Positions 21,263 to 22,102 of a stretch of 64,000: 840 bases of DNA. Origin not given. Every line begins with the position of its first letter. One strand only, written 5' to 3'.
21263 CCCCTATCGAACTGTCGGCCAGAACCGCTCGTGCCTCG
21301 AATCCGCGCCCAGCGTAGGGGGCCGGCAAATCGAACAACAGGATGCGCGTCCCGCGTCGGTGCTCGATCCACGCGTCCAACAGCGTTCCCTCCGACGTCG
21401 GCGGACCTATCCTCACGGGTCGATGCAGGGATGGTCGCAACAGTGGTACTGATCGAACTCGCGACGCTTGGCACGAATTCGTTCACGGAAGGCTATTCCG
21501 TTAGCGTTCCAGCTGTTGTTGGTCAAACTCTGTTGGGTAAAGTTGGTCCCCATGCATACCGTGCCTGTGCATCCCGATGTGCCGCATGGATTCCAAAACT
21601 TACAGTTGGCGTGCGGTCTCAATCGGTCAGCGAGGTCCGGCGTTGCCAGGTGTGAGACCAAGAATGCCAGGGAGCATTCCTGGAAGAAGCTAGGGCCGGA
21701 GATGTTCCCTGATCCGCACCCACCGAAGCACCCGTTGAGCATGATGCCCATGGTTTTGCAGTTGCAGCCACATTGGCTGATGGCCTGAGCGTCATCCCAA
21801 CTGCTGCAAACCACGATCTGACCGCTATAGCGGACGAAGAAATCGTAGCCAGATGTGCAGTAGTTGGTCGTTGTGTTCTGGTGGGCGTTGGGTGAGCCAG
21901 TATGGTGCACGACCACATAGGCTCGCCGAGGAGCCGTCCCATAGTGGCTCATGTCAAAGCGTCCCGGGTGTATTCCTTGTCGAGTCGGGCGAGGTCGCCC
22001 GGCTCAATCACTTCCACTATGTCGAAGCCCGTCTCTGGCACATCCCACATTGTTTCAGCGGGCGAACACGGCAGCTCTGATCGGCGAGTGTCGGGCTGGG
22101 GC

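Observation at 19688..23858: Island cargo is one minus-strand operon: secreted bacteriolytic enzymes plus a MauE/MauD-like oxidative-folding pair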

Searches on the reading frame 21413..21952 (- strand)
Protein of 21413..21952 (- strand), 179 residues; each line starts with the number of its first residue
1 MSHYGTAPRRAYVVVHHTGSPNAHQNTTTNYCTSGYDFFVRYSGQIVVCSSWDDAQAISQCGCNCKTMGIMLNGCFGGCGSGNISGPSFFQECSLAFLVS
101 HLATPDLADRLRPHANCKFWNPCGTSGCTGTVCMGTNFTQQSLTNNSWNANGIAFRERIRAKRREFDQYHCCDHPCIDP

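Call 3: search_protein_families(library=pfam, proteins=[window:21413-21952:-], max_evalue=0.1)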
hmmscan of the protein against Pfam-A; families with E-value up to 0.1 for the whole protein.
window:21413-21952:- (179 aa): 1 family
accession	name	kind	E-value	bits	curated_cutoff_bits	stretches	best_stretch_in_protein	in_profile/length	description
PF01510.30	Amidase_2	-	7e-07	30.1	26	1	11-83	6-85/131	N-acetylmuramoyl-L-alanine amidase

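Call 8: search_solved_structures(query=window:21413-21952:-, max_evalue=1, show_alignments=2)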
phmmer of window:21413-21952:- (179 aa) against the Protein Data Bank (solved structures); distinct sequences matched with E-value up to 1: 0.

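Call 9: search_protein_families(library=ncbifam, proteins=[window:21413-21952:-], max_evalue=0.1)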
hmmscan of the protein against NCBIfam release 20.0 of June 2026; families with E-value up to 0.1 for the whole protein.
window:21413-21952:- (179 aa): 0 families

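Call 12: find_homologous_proteins(query=window:21413-21952:-, max_evalue=0.001)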
Query window:21413-21952:- (179 aa): 13 proteins with E <= 0.001 among 25 candidates.
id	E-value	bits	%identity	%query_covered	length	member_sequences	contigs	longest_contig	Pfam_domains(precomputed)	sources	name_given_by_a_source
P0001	5.9e-115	400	93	100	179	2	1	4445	PF01510.31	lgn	-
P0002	3.8e-65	237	59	96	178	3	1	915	PF01510.31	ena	-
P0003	5.3e-65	237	61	93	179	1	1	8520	PF01510.31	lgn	-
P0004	5.3e-64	234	58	98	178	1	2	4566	PF01510.31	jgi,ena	jgi:hypothetical protein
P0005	9.5e-60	220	54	98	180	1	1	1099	PF01510.31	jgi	jgi:hypothetical protein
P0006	1.5e-59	219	57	96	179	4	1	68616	PF01510.31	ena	-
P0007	1.5e-59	219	55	97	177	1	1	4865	PF01510.31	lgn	-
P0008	4.8e-58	214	59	93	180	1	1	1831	PF01510.31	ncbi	-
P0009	8.8e-58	213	57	91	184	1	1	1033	PF01510.31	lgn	-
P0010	1.5e-57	213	53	96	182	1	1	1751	PF01510.31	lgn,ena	-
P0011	2.4e-56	209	59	91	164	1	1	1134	PF01510.31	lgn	-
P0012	3.2e-56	208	56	95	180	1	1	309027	PF01510.31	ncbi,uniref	ncbi:N-acetylmuramoyl-L-alanine amidase [Microcella alkaliphila]|uniref:N-acetylmuramoyl-L-alanine a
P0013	9.9e-56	207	57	93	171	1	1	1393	PF01510.31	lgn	-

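Call 13: find_encoding_contigs(protein=P0012, flank=10000, max_places=3)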
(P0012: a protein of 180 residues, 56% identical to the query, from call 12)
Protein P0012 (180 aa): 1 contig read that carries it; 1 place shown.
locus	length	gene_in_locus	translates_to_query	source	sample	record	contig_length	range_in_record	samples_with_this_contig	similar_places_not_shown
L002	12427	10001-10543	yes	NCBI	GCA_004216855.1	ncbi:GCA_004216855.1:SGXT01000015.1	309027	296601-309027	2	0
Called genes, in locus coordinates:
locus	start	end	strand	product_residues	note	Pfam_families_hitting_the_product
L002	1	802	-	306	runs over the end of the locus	PF01555:N6_N4_Mtase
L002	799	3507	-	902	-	PF20464:MmeI_N, PF20465:MmeI_hel, PF20473:MmeI_Mtase, PF07669:Eco57I (weak), PF20466:MmeI_TRD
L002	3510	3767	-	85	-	-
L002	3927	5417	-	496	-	PF02720:DUF222, PF01844:HNH (weak)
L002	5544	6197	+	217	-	PF00588:SpoU_methylase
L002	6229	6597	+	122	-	-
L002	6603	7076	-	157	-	PF10013:DUF2256, PF11625:DUF3253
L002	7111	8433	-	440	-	PF06779:MFS_4, PF07690:MFS_1, PF12832:MFS_1_like, PF07690:MFS_1 (weak)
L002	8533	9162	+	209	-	PF00440:TetR_N, PF13977:TetR_C_6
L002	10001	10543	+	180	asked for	PF01510:Amidase_2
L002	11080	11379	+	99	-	-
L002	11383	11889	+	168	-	PF07291:MauE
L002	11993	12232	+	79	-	-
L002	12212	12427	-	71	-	PF01610:DDE_Tnp_ISL3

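Call 14: find_encoding_contigs(protein=P0006, flank=10000, max_places=3)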
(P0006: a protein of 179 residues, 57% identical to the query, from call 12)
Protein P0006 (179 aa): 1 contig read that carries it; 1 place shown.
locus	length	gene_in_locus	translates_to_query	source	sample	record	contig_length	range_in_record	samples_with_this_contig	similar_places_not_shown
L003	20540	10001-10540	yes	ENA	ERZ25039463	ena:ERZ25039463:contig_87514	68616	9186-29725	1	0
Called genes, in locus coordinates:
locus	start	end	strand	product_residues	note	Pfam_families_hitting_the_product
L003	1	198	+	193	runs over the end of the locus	PF05762:VWA_CoxE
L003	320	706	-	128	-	-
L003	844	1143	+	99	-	PF00999:Na_H_Exchanger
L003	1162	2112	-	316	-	PF13399:LytR_C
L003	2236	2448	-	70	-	PF23719:VapB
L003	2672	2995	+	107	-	PF01935:DUF87 (weak), PF05872:HerA_C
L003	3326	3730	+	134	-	PF05872:HerA_C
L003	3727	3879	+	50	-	PF05872:HerA_C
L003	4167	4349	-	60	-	-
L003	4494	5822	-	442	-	-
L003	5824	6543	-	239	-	PF04542:Sigma70_r2, PF08281:Sigma70_r4_2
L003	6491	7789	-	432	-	-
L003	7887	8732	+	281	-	-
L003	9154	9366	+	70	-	-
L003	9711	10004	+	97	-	-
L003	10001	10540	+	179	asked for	PF01510:Amidase_2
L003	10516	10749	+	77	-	-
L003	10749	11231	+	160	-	PF07291:MauE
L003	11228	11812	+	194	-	-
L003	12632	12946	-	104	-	PF04542:Sigma70_r2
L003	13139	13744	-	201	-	-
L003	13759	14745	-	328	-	-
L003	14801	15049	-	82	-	-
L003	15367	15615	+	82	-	-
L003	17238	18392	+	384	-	-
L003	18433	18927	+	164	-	-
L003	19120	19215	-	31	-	-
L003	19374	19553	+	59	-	-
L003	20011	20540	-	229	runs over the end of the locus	-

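Call 15: find_encoding_contigs(protein=P0003, flank=10000, max_places=3)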
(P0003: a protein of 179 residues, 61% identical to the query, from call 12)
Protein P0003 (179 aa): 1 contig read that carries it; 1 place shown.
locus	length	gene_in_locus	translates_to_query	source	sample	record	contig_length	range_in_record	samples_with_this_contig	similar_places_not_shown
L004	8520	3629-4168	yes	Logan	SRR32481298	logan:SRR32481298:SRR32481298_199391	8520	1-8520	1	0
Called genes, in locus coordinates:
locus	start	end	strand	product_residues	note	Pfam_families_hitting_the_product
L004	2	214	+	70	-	?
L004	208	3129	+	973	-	PF08751:TrwC, PF13245:AAA_19, PF13604:AAA_30, PF01443:Viral_helicase1 (faint), PF18335:SH3_13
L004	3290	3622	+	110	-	-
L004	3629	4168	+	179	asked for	PF01510:Amidase_2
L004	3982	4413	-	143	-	-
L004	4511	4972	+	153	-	PF07291:MauE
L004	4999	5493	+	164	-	-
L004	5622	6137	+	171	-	PF04542:Sigma70_r2, PF08281:Sigma70_r4_2, PF04545:Sigma70_r4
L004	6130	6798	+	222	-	-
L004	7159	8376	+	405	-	PF14657:Arm-DNA-bind_4, PF00589:Phage_integrase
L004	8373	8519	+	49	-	?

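Call 16: find_encoding_contigs(protein=P0001, flank=10000, max_places=3)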
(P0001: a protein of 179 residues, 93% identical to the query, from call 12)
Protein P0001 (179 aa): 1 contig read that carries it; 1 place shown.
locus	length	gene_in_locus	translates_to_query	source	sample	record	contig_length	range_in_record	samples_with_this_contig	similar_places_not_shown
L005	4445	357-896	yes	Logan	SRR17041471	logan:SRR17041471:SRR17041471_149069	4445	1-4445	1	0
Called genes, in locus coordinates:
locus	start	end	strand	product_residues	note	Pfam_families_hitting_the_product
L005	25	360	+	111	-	-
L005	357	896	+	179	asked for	PF01510:Amidase_2 (weak)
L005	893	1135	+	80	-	-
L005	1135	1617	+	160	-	PF07291:MauE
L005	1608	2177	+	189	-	-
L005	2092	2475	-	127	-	-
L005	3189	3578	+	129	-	-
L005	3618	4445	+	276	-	?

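Call 17: find_encoding_contigs(protein=P0004, flank=10000, max_places=3)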
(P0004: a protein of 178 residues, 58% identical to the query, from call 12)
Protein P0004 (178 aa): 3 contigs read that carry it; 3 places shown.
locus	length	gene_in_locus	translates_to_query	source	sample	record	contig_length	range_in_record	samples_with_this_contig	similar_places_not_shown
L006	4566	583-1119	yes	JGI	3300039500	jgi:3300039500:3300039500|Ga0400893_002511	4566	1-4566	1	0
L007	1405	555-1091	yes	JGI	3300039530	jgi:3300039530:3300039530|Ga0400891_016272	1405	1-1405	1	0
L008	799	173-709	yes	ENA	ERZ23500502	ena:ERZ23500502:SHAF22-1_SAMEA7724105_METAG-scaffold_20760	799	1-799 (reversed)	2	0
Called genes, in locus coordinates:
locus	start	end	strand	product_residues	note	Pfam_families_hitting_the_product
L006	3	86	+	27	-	?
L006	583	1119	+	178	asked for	PF01510:Amidase_2 (weak)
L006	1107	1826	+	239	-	-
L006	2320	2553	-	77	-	-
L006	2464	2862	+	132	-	-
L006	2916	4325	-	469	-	PF01078:Mg_chelatase (faint), PF07728:AAA_5 (faint), PF00158:Sigma54_activat (weak)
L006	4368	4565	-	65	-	?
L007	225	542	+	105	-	-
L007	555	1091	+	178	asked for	PF01510:Amidase_2 (weak)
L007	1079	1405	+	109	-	?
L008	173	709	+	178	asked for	PF01510:Amidase_2 (weak)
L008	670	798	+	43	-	?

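Call 18: find_encoding_contigs(protein=P0007, flank=10000, max_places=3)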
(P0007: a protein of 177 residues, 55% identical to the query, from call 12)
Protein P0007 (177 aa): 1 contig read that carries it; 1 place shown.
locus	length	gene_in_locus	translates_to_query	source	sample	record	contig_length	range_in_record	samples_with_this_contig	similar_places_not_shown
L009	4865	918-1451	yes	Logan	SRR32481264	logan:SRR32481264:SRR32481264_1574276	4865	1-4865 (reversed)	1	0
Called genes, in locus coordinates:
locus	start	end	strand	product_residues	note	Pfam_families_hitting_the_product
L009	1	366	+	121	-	?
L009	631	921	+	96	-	-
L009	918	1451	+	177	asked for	PF01510:Amidase_2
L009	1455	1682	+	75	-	-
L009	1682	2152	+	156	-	PF07291:MauE (weak)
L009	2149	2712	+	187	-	-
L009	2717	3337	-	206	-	-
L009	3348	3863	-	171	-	PF04542:Sigma70_r2, PF22029:PhyR_sigma2 (weak), PF08281:Sigma70_r4_2, PF04545:Sigma70_r4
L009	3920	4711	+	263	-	PF01966:HD (weak)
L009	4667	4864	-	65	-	?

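Call 32: predict_structure(alignment_id=A1)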
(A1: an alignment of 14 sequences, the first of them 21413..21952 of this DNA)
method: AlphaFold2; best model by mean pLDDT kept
length: 179 residues; sequences in the alignment: 14
mean_pLDDT: 69.5   pTM: 0.75
mean pLDDT of the five models: 69.5, 69.2, 67.9, 65.0, 64.2
residues with pLDDT >= 90: 23; 70-90: 81; 50-70: 34; < 50: 41
segments of 3 or more residues with pLDDT < 50: 1-8, 52-66, 118-131
pLDDT, mean of each block of 10 residues (from residue 1): 48 72 77 74 84 41 55 70 79 92 83 58 38 63 67 91 91 69
secondary structure, 60 per line:
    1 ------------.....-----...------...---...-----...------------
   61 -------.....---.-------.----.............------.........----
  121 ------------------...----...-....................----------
elements in order: E13-17 E38-40 E46-48 E68-72 H89-101 E111-113 E139-141 E146-148 H150-169

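Call 33: search_protein_representatives(alignment_id=A1)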
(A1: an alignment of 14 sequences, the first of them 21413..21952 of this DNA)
Query: 14 sequences, 180 profile positions. Proteins with E-value up to 0.001 (for the whole library): 65; up to 1e-10: 27; up to 1e-30: 13. The best 65 are listed.
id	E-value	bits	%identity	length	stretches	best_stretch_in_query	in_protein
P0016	5.2e-68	244.8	-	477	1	4-176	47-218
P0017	3.8e-66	238.7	-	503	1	7-176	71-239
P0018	3.5e-59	216.1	-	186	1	1-174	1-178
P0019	3.4e-49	183.5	-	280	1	2-174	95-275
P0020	8.0e-42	159.5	-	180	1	1-175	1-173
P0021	3.6e-40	154.1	-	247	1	9-178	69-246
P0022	2.3e-38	148.2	-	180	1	1-163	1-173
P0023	2.4e-37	144.9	-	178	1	1-174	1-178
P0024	3.8e-37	144.3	-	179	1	1-174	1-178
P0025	1.3e-35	139.3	-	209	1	1-89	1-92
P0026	1.5e-34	135.8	-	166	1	4-172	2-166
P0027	3.5e-32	128.1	-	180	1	4-172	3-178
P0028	3.6e-31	124.8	-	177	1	7-164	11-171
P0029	2.6e-29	118.7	-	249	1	2-176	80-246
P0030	3.4e-29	118.4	-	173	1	1-176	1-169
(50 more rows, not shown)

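Call 37: find_related_loci(query=A1, collection=genome_contigs, flank=8000)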
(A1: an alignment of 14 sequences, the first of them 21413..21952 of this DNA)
Query A1 (179 aa) in genome_contigs; peptide patterns used: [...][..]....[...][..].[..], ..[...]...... (x = any residue, [..] = any of these).
12 stretches matched a pattern; 1 encode a relative of the query (tblastn E <= 1e-3); 1 distinct loci.
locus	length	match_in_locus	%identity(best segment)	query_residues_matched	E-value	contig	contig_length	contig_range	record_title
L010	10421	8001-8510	56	4-173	1e-60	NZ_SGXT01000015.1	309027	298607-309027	Microcella alkaliphila strain AC4r Ga0310587_104, whole genome shotgun sequence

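Call 38: fold_search(model_id=the predicted structure, library=pdb)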
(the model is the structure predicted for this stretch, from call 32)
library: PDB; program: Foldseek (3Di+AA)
matches with E <= 10: 61; with E <= 0.001: 0
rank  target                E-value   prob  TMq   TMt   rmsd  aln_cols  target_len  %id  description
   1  1lba                  1.4e-02  0.97  0.37  0.44   4.9       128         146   19  THE STRUCTURE OF BACTERIOPHAGE T7 LYSOZYME, A ZINC AMIDASE AND AN INHIBITOR OF T7 RNA POLYMERASE (released 1994-04-30)
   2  8c4d                  1.8e-02  0.80  0.41  0.40   8.6       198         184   12  N-acetylmuramoyl-L-alanine amidase from Enterococcus faecium prophage genome (released 2023-12-13)
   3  6su5                  3.2e-02  0.84  0.32  0.36   5.5       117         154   17  Ph2119 endolysin from Thermus scotoductus MAT2119 bacteriophage Ph2119 (released 2020-09-30)
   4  6srt                  3.6e-02  0.91  0.35  0.40   4.5       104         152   21  Endolysine N-acetylmuramoyl-L-alanine amidase LysCS from Clostridium intestinale URNW (released 2020-09-30)
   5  6fhg_A                4.1e-02  0.80  0.30  0.34   5.3       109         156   17  Crystal structure of the Ts2631 endolysin from Thermus scotoductus phage with the unique N-terminal moiety responsible (released 2019-01-30)
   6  1aro_L                5.3e-02  0.93  0.41  0.47   4.4       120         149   19  T7 RNA POLYMERASE COMPLEXED WITH T7 LYSOZYME (released 1998-10-21)
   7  6ssc                  6.9e-02  0.85  0.32  0.38   5.0       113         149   20  N-acetylmuramoyl-L-alanine amidase LysC from Clostridium intestinale URNW (released 2020-09-30)
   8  6fhg_B                8.9e-02  0.60  0.33  0.37   8.1       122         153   17  Crystal structure of the Ts2631 endolysin from Thermus scotoductus phage with the unique N-terminal moiety responsible (released 2019-01-30)
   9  4zxm                  1.1e-01  0.57  0.32  0.34   5.7       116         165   22  Crystal structure of PGRP domain from Branchiostoma belcheri tsingtauense peptidoglycan recognition protein 3 (released 2015-10-14)
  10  1s2j_B                1.5e-01  0.35  0.27  0.28   5.8       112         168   20  Crystal structure of the Drosophila pattern-recognition receptor PGRP-SA (released 2004-09-14)
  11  2f2l_X                1.6e-01  0.57  0.32  0.34   8.4       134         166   15  Crystal structure of tracheal cytotoxin (TCT) bound to the ectodomain complex of peptidoglycan recognition proteins LC (released 2006-04-04)
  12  3d2y_A                1.7e-01  0.63  0.38  0.27   6.5       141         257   13  Complex of the N-acetylmuramyl-L-alanine amidase AmiD from E.coli with the substrate anhydro-N-acetylmuramic acid-L-Al (released 2009-06-16)
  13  5xz3_C                1.7e-01  0.47  0.25  0.26   5.1        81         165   22  The X-ray structure of Apis mellifera PGRP-SA (released 2018-07-18)
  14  5xz3_B                1.7e-01  0.23  0.18  0.19   6.2        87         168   17  The X-ray structure of Apis mellifera PGRP-SA (released 2018-07-18)
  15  2cb3_B                1.8e-01  0.47  0.35  0.37   6.7       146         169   17  Crystal structure of peptidoglycan recognition protein-LE in complex with tracheal cytotoxin (monomeric diaminopimelic (released 2006-01-26)
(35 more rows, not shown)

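Call 46: find_encoding_contigs(protein=P0016, flank=8000, max_places=3)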
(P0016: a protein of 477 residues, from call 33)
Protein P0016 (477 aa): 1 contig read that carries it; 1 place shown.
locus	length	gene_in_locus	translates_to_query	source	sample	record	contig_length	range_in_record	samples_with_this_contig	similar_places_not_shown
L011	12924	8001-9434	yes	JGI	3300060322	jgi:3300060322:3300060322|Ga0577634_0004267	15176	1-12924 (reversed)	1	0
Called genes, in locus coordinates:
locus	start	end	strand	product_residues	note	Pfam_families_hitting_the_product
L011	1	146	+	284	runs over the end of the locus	PF00590:TP_methylase, PF23016:RsmI_C (weak)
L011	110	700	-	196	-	-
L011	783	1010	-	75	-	PF04014:MazE_antitoxin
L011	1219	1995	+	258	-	PF01026:TatD_DNase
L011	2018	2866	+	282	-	PF00398:RrnaAD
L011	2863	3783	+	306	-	PF00288:GHMP_kinases_N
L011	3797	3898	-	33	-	-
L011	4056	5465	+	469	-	PF00483:NTP_transferase, PF01128:IspD, PF12804:NTP_transf_3, PF25087:GMPPB_C (faint), PF00132:Hexapep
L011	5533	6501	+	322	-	PF13793:Pribosyltran_N, PF00156:Pribosyltran, PF14572:Pribosyl_synth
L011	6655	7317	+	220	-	-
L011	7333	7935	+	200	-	PF01195:Pept_tRNA_hydro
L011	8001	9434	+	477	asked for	PF01510:Amidase_2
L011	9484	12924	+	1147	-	?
